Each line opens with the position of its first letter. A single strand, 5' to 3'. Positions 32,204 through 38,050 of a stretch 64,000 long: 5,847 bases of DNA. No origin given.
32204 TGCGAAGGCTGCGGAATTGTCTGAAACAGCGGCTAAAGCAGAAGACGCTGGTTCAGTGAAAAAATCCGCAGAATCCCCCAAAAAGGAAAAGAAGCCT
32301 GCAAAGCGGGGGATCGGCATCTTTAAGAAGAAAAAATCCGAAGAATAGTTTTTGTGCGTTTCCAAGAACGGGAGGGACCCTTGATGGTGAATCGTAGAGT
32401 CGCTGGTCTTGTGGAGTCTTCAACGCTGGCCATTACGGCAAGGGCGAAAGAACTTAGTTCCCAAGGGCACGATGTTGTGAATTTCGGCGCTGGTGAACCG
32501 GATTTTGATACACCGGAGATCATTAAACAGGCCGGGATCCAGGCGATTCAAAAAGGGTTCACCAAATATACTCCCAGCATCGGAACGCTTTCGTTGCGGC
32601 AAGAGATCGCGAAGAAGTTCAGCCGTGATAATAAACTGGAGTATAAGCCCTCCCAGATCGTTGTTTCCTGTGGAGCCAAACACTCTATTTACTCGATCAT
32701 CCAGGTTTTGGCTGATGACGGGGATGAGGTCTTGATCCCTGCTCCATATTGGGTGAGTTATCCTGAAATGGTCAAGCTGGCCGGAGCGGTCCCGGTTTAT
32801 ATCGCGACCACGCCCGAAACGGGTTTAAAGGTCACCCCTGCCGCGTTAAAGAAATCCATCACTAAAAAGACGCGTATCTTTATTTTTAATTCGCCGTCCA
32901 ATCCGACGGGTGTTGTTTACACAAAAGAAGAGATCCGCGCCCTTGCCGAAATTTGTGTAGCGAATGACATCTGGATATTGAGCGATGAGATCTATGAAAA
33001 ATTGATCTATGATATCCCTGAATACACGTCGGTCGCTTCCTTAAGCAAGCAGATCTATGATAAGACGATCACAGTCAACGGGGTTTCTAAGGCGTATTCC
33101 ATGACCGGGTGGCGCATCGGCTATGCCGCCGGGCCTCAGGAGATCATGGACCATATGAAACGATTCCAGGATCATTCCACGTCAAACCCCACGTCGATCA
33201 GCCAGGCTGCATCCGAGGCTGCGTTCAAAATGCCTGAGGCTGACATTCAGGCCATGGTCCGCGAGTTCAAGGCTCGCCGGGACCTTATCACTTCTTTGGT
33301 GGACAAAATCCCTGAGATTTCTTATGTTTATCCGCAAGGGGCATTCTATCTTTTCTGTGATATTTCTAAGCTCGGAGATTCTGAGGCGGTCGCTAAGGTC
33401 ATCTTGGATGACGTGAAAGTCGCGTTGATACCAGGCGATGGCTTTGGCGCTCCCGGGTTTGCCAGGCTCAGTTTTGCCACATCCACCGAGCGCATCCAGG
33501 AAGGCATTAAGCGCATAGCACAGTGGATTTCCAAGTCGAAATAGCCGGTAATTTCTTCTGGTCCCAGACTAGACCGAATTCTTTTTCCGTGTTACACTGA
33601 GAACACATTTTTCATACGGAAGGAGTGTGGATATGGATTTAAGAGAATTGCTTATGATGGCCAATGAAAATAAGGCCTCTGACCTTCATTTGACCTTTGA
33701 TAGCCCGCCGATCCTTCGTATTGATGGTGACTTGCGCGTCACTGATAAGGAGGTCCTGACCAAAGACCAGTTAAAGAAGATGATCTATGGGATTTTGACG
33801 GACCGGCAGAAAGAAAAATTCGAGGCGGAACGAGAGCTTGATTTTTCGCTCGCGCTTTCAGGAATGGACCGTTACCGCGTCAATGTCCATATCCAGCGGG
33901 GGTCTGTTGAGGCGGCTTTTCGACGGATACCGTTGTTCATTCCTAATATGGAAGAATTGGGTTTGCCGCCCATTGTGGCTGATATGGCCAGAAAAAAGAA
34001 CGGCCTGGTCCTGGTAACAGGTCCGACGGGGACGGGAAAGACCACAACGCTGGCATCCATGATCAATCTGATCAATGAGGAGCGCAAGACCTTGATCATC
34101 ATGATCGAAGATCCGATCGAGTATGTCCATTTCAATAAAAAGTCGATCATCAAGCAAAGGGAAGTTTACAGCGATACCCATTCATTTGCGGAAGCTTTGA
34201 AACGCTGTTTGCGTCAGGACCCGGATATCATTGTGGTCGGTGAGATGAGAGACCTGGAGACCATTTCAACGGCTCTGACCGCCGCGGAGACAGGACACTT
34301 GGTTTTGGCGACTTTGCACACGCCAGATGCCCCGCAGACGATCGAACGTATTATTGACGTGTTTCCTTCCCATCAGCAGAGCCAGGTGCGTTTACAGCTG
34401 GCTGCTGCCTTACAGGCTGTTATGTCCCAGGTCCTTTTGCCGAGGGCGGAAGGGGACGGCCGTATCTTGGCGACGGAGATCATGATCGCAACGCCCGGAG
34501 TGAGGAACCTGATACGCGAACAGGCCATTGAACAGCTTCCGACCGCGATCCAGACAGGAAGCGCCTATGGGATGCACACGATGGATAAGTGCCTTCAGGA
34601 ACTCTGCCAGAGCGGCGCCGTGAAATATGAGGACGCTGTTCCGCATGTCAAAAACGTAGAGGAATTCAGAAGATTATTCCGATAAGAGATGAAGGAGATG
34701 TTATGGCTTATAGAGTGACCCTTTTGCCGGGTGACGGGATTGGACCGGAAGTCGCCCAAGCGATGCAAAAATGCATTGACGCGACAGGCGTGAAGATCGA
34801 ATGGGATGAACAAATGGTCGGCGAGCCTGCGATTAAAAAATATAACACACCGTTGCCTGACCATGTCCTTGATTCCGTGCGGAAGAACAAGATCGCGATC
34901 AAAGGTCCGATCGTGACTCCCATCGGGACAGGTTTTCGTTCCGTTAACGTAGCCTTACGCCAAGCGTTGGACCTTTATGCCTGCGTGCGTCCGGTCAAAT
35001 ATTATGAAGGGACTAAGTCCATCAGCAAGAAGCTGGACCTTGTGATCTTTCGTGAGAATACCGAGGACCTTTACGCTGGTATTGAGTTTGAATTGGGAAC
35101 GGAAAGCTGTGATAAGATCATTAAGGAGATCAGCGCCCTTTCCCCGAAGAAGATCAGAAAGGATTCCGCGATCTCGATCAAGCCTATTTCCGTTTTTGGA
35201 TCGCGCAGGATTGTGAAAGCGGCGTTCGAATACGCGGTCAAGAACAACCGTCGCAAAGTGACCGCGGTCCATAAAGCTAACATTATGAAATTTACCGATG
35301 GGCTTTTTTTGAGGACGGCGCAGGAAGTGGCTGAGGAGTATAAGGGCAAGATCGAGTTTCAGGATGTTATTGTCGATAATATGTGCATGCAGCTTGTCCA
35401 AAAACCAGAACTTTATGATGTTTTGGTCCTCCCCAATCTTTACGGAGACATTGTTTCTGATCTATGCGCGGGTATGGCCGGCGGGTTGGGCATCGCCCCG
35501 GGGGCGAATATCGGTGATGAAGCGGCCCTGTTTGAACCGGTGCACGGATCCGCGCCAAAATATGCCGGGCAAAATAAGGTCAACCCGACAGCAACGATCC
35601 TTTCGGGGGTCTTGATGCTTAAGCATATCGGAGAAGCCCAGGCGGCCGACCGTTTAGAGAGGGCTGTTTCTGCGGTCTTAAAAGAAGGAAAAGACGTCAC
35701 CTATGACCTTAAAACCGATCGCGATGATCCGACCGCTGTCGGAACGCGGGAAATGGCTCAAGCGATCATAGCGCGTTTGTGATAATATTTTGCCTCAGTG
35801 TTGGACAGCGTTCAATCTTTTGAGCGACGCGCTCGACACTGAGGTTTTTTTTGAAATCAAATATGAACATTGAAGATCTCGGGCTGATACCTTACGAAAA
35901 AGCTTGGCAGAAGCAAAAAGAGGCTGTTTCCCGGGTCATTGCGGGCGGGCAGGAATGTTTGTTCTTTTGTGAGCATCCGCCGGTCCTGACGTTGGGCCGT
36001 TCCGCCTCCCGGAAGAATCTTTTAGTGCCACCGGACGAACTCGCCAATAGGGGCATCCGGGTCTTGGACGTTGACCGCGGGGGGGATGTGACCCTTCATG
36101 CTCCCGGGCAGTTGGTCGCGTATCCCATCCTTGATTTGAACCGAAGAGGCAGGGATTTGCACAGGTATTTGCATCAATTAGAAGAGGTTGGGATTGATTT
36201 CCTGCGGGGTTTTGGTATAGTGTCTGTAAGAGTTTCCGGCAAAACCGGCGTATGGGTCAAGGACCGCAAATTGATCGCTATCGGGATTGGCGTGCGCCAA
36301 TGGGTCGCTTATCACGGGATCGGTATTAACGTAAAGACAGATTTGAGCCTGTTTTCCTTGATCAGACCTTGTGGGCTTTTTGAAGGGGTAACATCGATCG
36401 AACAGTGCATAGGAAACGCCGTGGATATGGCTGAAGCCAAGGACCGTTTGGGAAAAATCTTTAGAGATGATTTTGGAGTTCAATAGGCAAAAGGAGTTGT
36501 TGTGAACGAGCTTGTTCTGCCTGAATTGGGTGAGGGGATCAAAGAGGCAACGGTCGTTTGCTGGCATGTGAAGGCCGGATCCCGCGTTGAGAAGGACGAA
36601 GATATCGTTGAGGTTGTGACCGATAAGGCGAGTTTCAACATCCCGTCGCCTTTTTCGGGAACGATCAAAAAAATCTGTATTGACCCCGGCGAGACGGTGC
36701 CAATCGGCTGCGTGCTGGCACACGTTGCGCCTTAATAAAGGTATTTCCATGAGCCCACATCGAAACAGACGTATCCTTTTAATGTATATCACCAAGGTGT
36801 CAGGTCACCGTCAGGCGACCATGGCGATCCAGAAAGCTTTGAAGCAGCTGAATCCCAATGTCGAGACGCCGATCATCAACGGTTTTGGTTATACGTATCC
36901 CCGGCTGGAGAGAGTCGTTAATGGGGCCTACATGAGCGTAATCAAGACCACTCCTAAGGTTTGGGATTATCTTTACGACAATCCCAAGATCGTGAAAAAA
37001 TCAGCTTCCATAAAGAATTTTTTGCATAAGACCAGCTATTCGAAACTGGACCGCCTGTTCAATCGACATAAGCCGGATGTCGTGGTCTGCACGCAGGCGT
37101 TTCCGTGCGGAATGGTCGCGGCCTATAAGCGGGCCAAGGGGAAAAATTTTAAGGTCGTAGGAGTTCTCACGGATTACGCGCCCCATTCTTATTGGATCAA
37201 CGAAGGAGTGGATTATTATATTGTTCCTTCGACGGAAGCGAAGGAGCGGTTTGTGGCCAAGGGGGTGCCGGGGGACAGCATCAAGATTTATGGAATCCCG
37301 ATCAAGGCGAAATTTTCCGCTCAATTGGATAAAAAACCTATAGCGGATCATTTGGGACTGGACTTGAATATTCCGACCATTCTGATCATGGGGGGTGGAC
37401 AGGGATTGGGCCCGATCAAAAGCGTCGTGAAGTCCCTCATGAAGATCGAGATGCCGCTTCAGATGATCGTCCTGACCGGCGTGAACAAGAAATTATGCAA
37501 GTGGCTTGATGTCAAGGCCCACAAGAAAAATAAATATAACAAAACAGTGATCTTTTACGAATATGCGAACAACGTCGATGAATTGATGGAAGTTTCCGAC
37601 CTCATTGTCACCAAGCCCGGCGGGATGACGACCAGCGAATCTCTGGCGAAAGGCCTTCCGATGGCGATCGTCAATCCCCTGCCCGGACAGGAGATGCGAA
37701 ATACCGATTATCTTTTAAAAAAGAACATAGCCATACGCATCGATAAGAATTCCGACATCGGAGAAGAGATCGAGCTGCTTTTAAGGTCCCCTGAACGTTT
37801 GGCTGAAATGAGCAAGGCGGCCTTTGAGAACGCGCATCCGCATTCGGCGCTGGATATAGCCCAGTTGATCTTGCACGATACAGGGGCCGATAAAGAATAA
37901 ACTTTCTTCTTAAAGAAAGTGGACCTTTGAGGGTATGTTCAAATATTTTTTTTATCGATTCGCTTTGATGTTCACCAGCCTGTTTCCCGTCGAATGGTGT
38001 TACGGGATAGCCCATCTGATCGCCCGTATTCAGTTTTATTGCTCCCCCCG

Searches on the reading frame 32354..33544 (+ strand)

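Call 8: search_protein_families(library=pfam, proteins=[window:32354-33544:+])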
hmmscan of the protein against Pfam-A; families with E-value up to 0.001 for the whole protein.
window:32354-33544:+ (396 aa): 2 families
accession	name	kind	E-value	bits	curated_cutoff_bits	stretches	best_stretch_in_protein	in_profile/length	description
PF00155.27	Aminotran_1_2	-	6.4e-83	279.4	19.7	1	40-388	2-361/361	Aminotransferase class I and II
PF01041.23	DegT_DnrJ_EryC1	-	6e-07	29.4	19.8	1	119-211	60-145/360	DegT/DnrJ/EryC1/StrS aminotransferase family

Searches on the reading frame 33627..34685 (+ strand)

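Call 8: search_protein_families(library=pfam, proteins=[window:33627-34685:+])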
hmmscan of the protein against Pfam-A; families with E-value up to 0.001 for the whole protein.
window:33627-34685:+ (352 aa): 15 families
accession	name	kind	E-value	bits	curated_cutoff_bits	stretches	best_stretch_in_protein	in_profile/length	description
PF00437.27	T2SSE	-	2.3e-44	152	24.9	1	117-278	134-285/370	Type II/IV secretion system protein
PF13401.12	AAA_22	-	1.5e-05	25.8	27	1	123-163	3-44/130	AAA domain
PF13245.12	AAA_19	-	3e-05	24.7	25.1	1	124-201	10-78/134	AAA domain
PF07728.20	AAA_5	-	0.0001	22.7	22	1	128-235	2-105/139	AAA domain (dynein-related subfamily)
PF13604.12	AAA_30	-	0.0001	22.6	27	1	117-157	10-50/191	AAA domain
PF13191.12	AAA_16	-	0.00011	23.1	32.6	1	122-224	21-132/167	AAA ATPase domain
PF25199.1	nSTAND_NTPase5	-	0.00011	22.5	34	1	121-164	37-80/145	Novel STAND NTPase 5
PF04851.21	ResIII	-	0.00017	22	22.5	1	123-174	21-73/164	Type III restriction enzyme, res subunit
PF01935.23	DUF87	-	0.00026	21.6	23.2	1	129-185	27-83/220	Helicase HerA, central domain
PF12775.13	AAA_7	-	0.00028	20.9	25.8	1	117-157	25-65/181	P-loop containing dynein motor region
PF13086.12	AAA_11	-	0.00036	20.8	27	1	120-151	12-43/257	AAA domain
PF03266.21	NTPase_1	-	0.00037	20.8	23.9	0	128-152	2-26/168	NTPase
PF00448.28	SRP54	-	0.0005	20.2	22.7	0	127-162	3-38/196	SRP54-type protein, GTPase domain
PF13479.12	AAA_24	-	0.0007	19.9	27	0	128-213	5-79/195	AAA domain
PF20720.3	nSTAND3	-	0.00084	19.5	27.2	0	123-165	15-56/155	Novel STAND NTPase 3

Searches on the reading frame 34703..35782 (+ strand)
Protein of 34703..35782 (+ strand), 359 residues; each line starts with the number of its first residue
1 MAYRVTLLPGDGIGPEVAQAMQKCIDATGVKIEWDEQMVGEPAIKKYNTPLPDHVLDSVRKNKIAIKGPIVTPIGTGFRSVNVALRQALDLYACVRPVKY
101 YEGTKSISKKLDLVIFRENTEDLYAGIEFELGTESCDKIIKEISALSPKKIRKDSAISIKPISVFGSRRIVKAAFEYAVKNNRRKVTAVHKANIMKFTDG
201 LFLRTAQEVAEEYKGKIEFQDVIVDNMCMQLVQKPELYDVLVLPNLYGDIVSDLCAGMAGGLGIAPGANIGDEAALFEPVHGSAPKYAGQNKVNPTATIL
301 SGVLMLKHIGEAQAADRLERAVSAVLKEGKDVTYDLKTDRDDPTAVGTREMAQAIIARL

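Call 8: search_protein_families(library=pfam, proteins=[window:34703-35782:+])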
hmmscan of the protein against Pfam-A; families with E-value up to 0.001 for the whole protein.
window:34703-35782:+ (359 aa): 1 family
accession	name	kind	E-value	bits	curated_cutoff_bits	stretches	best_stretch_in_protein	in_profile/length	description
PF00180.25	Iso_dh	-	2.3e-106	356.4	27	1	5-355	2-348/348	Isocitrate/isopropylmalate dehydrogenase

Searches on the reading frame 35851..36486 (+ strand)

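Call 8: search_protein_families(library=pfam, proteins=[window:35851-36486:+])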
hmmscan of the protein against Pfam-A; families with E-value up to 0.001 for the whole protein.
window:35851-36486:+ (211 aa): 2 families
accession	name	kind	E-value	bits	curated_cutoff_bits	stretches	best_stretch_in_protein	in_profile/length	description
PF21948.1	LplA-B_cat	-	3.6e-43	148.3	27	1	15-204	2-199/200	Lipoyl protein ligase A/B catalytic domain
PF03099.24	BPL_LplA_LipB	-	0.00021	21.7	21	1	61-164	18-133/133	Biotin/lipoate A/B protein ligase family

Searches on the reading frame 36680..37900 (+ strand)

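Call 8: search_protein_families(library=pfam, proteins=[window:36680-37900:+])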
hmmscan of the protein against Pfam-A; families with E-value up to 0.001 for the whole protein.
window:36680-37900:+ (406 aa): 3 families
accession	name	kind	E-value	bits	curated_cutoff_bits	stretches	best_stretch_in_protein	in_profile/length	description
PF06925.17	MGDG_synth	-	1e-28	101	25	1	43-208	1-169/169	Monogalactosyldiacylglycerol (MGDG) synthase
PF04101.22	Glyco_tran_28_C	-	8.7e-13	49.1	22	1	233-387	1-160/166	Glycosyltransferase family 28 C-terminal domain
PF13439.12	Glyco_transf_4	-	0.00012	22.6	28.5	1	119-202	60-160/170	Glycosyltransferase Family 4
